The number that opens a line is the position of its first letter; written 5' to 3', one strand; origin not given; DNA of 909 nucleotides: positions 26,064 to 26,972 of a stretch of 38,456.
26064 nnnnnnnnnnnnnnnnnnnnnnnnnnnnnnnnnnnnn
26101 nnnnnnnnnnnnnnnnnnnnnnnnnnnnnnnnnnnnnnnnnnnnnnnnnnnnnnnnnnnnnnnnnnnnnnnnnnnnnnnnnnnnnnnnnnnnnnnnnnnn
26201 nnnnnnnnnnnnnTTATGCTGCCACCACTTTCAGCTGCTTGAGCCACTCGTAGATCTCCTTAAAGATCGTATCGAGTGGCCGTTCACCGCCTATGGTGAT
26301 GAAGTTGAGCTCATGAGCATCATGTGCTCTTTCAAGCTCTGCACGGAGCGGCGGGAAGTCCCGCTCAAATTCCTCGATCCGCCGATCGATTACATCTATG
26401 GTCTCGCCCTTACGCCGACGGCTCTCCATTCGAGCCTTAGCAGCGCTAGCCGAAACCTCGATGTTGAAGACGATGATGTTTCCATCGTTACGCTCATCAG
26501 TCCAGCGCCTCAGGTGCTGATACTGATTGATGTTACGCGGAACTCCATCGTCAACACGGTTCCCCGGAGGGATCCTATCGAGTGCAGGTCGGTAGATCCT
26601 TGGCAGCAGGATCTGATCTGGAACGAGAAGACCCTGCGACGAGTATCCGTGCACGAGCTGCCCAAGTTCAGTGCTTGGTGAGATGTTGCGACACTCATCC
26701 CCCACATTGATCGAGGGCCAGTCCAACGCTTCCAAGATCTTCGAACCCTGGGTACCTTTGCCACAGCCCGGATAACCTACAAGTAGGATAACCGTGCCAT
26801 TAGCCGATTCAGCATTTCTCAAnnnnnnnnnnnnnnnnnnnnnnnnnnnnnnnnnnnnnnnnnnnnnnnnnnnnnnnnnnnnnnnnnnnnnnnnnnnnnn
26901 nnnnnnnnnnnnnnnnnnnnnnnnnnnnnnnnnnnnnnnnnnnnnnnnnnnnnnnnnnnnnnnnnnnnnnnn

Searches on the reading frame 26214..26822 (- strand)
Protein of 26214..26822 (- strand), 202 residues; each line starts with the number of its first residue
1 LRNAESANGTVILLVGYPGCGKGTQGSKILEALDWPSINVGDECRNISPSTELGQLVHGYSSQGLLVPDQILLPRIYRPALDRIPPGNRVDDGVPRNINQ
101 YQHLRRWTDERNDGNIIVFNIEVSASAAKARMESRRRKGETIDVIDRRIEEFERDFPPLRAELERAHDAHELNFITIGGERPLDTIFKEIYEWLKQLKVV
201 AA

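Call 28: search_protein_families(library=pfam, proteins=[window:26214-26822:-], max_evalue=0.1)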
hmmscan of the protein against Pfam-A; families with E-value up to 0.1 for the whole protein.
window:26214-26822:- (202 aa): 5 families
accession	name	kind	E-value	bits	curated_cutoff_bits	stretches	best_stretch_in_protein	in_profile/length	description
PF00406.28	ADK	-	3.2e-17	63.5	26.8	1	14-159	1-142/151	Adenylate kinase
PF13207.12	AAA_17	-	2.8e-10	41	27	1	15-143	1-130/136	AAA domain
PF13671.12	AAA_33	-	0.0009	20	27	0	11-47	1-37/143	AAA domain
PF13238.12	AAA_18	-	0.0072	17.2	29.4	1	12-46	1-34/128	AAA domain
PF01591.24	6PF2K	-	0.017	14.9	27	0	5-39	9-43/223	6-phosphofructo-2-kinase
